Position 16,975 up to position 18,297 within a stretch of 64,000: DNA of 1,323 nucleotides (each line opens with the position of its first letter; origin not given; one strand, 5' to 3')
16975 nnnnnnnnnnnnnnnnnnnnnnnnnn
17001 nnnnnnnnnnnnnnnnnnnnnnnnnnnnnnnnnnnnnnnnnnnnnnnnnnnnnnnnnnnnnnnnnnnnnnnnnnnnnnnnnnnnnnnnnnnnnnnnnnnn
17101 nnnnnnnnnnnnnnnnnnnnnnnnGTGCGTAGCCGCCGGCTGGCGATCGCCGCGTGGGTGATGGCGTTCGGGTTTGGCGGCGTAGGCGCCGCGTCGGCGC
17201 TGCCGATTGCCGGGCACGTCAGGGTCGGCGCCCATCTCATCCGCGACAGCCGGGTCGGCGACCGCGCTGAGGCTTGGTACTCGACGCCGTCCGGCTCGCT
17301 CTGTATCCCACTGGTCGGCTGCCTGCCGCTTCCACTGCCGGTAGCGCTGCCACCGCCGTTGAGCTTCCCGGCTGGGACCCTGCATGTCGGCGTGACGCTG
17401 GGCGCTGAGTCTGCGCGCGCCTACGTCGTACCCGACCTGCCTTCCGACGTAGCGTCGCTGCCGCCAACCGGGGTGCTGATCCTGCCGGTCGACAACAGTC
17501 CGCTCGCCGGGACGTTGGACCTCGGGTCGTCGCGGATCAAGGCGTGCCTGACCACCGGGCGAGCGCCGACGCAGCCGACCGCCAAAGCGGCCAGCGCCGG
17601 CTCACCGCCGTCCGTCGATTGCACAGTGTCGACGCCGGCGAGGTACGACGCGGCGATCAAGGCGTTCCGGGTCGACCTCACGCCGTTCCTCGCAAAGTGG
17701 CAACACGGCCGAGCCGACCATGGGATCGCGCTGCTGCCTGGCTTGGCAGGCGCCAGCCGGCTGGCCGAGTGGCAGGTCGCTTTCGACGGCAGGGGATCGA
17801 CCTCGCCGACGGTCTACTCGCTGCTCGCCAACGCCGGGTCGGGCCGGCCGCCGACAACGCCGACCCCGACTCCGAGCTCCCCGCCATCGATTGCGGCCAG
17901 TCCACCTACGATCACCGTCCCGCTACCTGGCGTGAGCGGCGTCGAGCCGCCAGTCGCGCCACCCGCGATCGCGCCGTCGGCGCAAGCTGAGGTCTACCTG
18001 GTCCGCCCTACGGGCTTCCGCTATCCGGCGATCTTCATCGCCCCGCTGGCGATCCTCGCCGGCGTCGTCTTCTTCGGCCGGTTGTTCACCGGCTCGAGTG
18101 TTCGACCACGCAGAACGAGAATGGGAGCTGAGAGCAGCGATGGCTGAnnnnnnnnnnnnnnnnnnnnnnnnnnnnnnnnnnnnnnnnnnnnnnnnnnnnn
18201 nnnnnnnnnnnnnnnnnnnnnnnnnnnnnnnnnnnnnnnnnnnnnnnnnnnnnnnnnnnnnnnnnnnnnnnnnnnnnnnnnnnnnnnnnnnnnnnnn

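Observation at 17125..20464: Conserved accessory trio: Pro-rich anchored secreted protein plus two paralogous 2-TM mini-proteins, translationally coupled to the transporter or SBP genes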

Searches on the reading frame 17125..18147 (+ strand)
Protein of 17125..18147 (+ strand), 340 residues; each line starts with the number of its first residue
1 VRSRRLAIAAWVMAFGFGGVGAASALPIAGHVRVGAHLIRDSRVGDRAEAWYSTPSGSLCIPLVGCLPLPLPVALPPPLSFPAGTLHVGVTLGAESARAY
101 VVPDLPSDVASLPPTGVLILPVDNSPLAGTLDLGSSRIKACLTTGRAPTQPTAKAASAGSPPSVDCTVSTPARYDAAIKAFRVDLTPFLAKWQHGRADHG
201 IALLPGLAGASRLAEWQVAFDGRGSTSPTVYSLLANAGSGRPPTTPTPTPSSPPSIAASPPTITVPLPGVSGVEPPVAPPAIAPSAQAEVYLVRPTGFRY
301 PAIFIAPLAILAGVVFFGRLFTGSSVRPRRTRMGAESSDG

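Call 5: search_protein_families(library=pfam, proteins=[window:17125-18147:+], max_evalue=0.01)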
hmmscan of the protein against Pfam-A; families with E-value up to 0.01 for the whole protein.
window:17125-18147:+ (340 aa): 0 families

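Call 7: search_protein_families(library=ncbifam, proteins=[window:17125-18147:+], max_evalue=0.01)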
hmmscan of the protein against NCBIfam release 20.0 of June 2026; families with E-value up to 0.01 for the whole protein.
window:17125-18147:+ (340 aa): 0 families

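Call 13: find_homologous_proteins(query=window:17125-18147:+, max_evalue=0.001)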
Query window:17125-18147:+ (340 aa): 31 proteins with E <= 0.001 among 8000 candidates.
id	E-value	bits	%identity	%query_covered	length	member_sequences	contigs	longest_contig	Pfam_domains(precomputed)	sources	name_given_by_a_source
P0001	2.4e-214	729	100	100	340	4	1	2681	-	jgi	jgi:hypothetical protein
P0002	6.4e-162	557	78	96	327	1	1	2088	-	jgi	jgi:hypothetical protein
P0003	1.5e-161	555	75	99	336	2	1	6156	-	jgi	jgi:hypothetical protein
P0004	2.4e-159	548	75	99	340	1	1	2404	-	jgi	jgi:hypothetical protein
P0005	4.2e-120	419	64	97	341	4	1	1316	-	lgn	-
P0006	2.4e-112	394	60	97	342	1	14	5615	-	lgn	-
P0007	4.3e-107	376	58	94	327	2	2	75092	-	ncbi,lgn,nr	ncbi:MAG TPA: hypothetical protein VG899_12575 [Mycobacteriales bacterium]|nr:hypothetical protein [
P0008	6.0e-99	350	56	89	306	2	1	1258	-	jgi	jgi:hypothetical protein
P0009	3.9e-97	344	56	98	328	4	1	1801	-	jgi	jgi:hypothetical protein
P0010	6.8e-97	343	56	97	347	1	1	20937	-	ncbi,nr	ncbi:MAG TPA: hypothetical protein VHV76_07365 [Mycobacteriales bacterium]|nr:hypothetical protein [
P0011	7.0e-95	336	58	88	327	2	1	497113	-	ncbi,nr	ncbi:MAG TPA: hypothetical protein VG650_16325 [Mycobacteriales bacterium]|nr:hypothetical protein [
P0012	1.8e-94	335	53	99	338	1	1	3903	-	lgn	-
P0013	1.0e-88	316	53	94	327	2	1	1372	-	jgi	jgi:hypothetical protein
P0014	2.8e-88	315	54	96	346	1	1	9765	-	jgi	jgi:hypothetical protein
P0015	5.4e-77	277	47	95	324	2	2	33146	-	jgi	jgi:hypothetical protein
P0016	2.9e-41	160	41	81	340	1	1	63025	-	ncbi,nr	ncbi:MAG TPA: hypothetical protein VFT62_00745 [Mycobacteriales bacterium]|nr:hypothetical protein [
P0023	7.0e-33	132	37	82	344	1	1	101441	-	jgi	jgi:hypothetical protein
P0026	2.2e-22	98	35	82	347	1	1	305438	-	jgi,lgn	jgi:hypothetical protein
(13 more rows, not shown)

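Call 15: find_encoding_contigs(protein=P0011, flank=10000, max_places=2)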
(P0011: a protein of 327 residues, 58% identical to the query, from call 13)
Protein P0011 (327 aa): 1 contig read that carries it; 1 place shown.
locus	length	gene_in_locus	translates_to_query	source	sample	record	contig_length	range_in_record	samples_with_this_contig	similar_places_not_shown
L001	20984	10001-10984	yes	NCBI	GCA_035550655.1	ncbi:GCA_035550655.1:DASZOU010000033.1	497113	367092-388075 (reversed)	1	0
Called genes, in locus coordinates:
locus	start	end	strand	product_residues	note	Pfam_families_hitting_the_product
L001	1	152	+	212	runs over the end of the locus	-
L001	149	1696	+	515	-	PF00501:AMP-binding, PF13193:AMP-binding_C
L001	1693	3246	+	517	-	-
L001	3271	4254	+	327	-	PF00135:COesterase, PF20434:BD-FAE, PF07859:Abhydrolase_3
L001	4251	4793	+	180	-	-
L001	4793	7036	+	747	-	PF07690:MFS_1, PF00005:ABC_tran, PF13304:AAA_21 (faint)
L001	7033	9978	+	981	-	PF02653:BPD_transp_2, PF00005:ABC_tran, PF13304:AAA_21 (faint), PF12399:BCA_ABC_TP_C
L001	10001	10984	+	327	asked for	-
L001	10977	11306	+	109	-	-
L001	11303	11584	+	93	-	-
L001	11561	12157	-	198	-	PF00440:TetR_N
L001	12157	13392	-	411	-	PF02771:Acyl-CoA_dh_N (weak), PF02770:Acyl-CoA_dh_M, PF00441:Acyl-CoA_dh_1, PF08028:Acyl-CoA_dh_2, PF22924:ACOX_C_alpha1 (weak)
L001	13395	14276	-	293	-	PF00106:adh_short, PF08659:KR, PF13561:adh_short_C2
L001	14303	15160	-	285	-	PF13452:FAS1_DH_region, PF22622:MFE-2_hydrat-2_N, PF01575:MaoC_dehydratas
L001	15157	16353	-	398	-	PF00108:Thiolase_N, PF00109:ketoacyl-synt (faint), PF02803:Thiolase_C, PF22691:Thiolase_C_1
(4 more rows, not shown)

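Call 16: find_encoding_contigs(protein=P0026, flank=10000, max_places=2)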
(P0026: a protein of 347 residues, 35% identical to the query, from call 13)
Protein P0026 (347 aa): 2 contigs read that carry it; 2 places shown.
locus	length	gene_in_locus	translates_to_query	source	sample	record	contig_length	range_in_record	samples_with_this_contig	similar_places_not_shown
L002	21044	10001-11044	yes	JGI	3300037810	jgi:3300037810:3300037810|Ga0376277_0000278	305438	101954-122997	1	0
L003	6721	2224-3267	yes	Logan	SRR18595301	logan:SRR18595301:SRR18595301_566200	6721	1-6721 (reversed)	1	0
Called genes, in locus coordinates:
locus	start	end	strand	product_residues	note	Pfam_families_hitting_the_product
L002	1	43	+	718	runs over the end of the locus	PF01804:Penicil_amidase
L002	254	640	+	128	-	PF00126:HTH_1 (faint)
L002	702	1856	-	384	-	PF01546:Peptidase_M20, PF07687:M20_dimer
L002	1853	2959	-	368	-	PF02746:MR_MLE_N, PF26685:DUF8230_C, PF13378:MR_MLE_C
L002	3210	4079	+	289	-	-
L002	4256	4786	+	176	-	-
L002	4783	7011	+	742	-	PF07690:MFS_1, PF13304:AAA_21 (faint), PF00005:ABC_tran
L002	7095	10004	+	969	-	PF02653:BPD_transp_2, PF00005:ABC_tran, PF13304:AAA_21 (faint)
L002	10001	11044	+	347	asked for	-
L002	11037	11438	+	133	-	-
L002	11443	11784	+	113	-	-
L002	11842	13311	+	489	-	PF01979:Amidohydro_1 (faint), PF07969:Amidohydro_3 (weak)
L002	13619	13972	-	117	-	PF02656:DUF202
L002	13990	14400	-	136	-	PF12172:zf-ChsH2, PF01796:OB_ChsH2_C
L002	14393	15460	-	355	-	PF22691:Thiolase_C_1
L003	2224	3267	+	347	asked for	-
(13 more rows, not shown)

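Call 17: find_encoding_contigs(protein=P0023, flank=10000, max_places=2)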
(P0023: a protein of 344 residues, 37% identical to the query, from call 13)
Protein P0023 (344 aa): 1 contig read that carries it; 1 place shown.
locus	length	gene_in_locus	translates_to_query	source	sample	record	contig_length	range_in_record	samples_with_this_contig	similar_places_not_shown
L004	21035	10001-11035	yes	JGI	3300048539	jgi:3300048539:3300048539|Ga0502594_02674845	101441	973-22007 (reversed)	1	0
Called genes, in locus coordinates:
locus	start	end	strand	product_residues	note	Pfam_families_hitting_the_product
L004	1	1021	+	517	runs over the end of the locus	-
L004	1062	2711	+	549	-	PF17853:GGDEF_2, PF13556:HTH_30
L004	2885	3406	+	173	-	-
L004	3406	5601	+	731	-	PF07690:MFS_1, PF00005:ABC_tran, PF13304:AAA_21 (faint)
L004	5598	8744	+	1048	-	PF02653:BPD_transp_2, PF12826:HHH_2 (faint), PF02653:BPD_transp_2, PF00005:ABC_tran, PF12399:BCA_ABC_TP_C, PF00633:HHH (faint), PF14520:HHH_5 (weak)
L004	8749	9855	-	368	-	PF02746:MR_MLE_N (weak), PF26685:DUF8230_C, PF13378:MR_MLE_C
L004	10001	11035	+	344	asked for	-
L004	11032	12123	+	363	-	PF01546:Peptidase_M20, PF07687:M20_dimer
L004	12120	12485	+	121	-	-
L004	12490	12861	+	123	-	-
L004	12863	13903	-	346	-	PF01244:Peptidase_M19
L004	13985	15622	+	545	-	PF01979:Amidohydro_1 (weak), PF07969:Amidohydro_3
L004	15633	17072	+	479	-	PF00144:Beta-lactamase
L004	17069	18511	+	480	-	PF00144:Beta-lactamase, PF11954:DUF3471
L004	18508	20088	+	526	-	PF13458:Peripla_BP_6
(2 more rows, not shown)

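Call 18: find_encoding_contigs(protein=P0016, flank=10000, max_places=2)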
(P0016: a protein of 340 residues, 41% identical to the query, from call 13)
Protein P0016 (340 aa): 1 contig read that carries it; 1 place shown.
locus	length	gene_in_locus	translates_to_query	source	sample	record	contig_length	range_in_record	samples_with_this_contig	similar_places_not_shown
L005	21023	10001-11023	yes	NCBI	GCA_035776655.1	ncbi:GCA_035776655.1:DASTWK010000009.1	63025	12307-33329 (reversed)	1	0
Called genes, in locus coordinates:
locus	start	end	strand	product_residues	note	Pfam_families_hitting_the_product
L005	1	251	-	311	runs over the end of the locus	PF00005:ABC_tran, PF13304:AAA_21 (weak)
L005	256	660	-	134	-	PF17723:RHH_8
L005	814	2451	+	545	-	PF17853:GGDEF_2, PF13556:HTH_30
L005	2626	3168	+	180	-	-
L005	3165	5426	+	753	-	PF07690:MFS_1, PF00005:ABC_tran, PF13304:AAA_21 (faint)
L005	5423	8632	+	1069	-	PF02653:BPD_transp_2, PF12826:HHH_2 (faint), PF00005:ABC_tran, PF12399:BCA_ABC_TP_C, PF14520:HHH_5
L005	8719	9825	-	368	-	PF02746:MR_MLE_N, PF26685:DUF8230_C, PF13378:MR_MLE_C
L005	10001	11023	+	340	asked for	-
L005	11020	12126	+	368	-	PF01546:Peptidase_M20, PF07687:M20_dimer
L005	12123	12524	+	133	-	-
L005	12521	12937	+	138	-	-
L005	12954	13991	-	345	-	PF01244:Peptidase_M19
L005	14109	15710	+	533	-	PF01979:Amidohydro_1 (weak), PF07969:Amidohydro_3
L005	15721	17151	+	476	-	PF00144:Beta-lactamase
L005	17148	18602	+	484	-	PF00144:Beta-lactamase, PF11954:DUF3471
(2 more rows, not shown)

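Call 33: predict_structure(alignment_id=A3)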
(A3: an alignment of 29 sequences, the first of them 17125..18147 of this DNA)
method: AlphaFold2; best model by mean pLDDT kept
length: 340 residues; sequences in the alignment: 29
mean_pLDDT: 70.8   pTM: 0.58
mean pLDDT of the five models: 70.8, 70.0, 69.4, 67.4, 66.8
residues with pLDDT >= 90: 110; 70-90: 76; 50-70: 52; < 50: 102
segments of 3 or more residues with pLDDT < 50: 1-3, 13-38, 72-74, 76-78, 239-275, 281-300
pLDDT, mean of each block of 10 residues (from residue 1): 48 45 40 44 90 72 62 50 90 91 89 93 89 93 83 80 95 96 96 89 92 90 91 74 43 43 42 48 43 43 73 84 56 50
secondary structure, 60 per line:
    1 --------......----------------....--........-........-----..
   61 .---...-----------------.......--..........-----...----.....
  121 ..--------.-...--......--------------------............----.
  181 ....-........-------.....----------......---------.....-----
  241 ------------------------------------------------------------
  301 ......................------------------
elements in order: H9-14 E31-34 E37-44 E46-53 E59-61 E65-67 E85-91 E94-103 E116-122 E138-143 E164-175 E180-184 H186-193 E201-205 E216-221 E231-235 H301-322

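Call 36: search_protein_representatives(alignment_id=A3)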
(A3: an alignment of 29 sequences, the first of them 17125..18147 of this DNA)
Query: 29 sequences, 334 profile positions. Proteins with E-value up to 0.001 (for the whole library): 790; up to 1e-10: 470; up to 1e-30: 317. The best 150 are listed.
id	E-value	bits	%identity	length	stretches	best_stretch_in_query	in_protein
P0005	3.6e-119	414.4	-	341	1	1-331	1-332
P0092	3.6e-98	345.3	-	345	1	10-330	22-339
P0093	6.2e-92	324.8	-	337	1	1-330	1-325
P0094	3.4e-91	322.4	-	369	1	22-328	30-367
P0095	4.3e-91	322.1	-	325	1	4-329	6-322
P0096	8.8e-91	321.0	-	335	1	6-331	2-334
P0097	7.7e-90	317.9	-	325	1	7-330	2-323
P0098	8.8e-89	314.5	-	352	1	8-329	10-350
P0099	1.1e-88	314.2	-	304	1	37-330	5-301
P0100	1.8e-87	310.1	-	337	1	16-330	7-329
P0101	3.4e-87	309.3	-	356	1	1-330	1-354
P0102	4.5e-87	308.8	-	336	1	6-329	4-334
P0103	1.7e-86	307.0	-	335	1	18-330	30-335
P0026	3.5e-86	305.9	-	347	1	7-328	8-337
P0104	3.8e-86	305.8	-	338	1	3-330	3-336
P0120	5.1e-73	262.6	-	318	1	19-330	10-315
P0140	1.3e-65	238.3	-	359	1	4-330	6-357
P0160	1.2e-61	225.3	-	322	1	15-328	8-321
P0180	5.5e-59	216.5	-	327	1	5-327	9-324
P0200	9.9e-57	209.1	-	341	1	10-324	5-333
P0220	4.0e-55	203.8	-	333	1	5-287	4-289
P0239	1.9e-53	198.3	-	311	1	5-327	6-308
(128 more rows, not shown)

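Call 40: search_protein_families(library=pfam, proteins=[window:17125-18147:+], max_evalue=10)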
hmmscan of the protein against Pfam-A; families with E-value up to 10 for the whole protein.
window:17125-18147:+ (340 aa): 0 families

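Call 48: search_protein_families(library=ncbifam, proteins=[window:17125-18147:+], max_evalue=10)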
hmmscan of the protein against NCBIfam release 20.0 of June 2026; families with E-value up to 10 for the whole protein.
window:17125-18147:+ (340 aa): 0 families

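Call 52: find_related_loci(query=A5, collection=metagenome_contigs, flank=10000)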
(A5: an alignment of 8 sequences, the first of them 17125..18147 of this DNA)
Query A5 (340 aa) in metagenome_contigs; peptide patterns used: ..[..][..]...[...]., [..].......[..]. (x = any residue, [..] = any of these).
132 stretches matched a pattern; 25 encode a relative of the query (tblastn E <= 1e-3); 25 distinct loci.
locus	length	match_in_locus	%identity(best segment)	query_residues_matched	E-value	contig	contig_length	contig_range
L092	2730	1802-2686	39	40-332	2e-42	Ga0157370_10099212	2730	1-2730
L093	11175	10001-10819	40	44-322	1e-40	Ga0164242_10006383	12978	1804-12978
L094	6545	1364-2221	38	44-332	5e-40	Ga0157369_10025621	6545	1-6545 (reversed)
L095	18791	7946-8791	37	44-332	1e-39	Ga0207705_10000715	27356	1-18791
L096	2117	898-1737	38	44-322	2e-39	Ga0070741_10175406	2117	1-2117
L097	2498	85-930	37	40-322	2e-36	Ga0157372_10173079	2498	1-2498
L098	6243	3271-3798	40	40-223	2e-32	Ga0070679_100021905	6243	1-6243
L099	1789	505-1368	34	40-322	2e-32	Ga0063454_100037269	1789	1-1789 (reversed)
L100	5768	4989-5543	39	44-235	1e-31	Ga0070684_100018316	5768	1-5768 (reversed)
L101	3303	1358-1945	38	20-223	4e-30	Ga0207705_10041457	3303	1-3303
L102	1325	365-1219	33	44-322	2e-30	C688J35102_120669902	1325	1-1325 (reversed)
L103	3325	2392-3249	36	40-322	2e-28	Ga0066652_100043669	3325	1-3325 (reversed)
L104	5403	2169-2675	40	44-223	5e-27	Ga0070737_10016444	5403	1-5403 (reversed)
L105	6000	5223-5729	38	44-223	8e-27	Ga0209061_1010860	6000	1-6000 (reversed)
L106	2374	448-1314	34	49-322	5e-25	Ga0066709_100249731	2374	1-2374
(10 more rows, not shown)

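Call 78: search_solved_structures(query=A3, max_evalue=10)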
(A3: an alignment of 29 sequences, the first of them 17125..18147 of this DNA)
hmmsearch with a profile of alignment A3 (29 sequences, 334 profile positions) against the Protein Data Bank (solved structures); distinct sequences matched with E-value up to 10: 0.

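Call 85: list_cluster_members(proteins=[P0092, P0094, P0101, P0120, P0140, P0160, P0180, P0200, P0220, P0239])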
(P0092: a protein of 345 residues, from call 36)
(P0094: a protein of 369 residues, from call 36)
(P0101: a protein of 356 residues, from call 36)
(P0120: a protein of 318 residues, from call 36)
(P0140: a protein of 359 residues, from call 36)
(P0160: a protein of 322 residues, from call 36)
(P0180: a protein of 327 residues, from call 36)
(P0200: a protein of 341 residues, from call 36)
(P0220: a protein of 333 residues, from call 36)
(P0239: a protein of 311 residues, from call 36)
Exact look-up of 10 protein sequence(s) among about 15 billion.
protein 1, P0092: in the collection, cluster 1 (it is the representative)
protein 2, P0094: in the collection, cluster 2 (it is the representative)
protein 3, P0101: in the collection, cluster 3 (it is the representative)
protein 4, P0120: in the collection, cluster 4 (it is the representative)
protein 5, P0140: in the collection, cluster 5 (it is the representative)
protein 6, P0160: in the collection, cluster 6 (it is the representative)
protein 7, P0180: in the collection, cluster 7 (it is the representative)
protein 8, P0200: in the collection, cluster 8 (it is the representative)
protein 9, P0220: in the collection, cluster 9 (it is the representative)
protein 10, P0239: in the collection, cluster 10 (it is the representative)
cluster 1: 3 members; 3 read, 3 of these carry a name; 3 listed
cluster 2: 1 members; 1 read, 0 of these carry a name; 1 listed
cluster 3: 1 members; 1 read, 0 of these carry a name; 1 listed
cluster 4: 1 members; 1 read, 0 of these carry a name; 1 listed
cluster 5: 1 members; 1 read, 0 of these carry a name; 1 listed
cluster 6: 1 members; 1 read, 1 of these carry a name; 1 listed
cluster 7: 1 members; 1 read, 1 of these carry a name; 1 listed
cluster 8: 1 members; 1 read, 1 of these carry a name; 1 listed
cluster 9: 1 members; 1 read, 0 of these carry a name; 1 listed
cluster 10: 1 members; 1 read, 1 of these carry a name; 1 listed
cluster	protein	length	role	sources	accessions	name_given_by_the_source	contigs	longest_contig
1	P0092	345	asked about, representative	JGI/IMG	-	hypothetical protein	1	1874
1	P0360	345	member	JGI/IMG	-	hypothetical protein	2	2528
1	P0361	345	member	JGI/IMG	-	hypothetical protein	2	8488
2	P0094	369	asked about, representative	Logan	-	-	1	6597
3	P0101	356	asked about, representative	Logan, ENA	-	-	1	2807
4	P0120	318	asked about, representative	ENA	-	-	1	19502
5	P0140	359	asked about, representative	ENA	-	-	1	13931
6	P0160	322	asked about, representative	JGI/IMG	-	hypothetical protein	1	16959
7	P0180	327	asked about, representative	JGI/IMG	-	hypothetical protein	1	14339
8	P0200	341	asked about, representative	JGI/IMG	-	hypothetical protein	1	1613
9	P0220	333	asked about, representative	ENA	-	-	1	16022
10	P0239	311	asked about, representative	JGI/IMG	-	hypothetical protein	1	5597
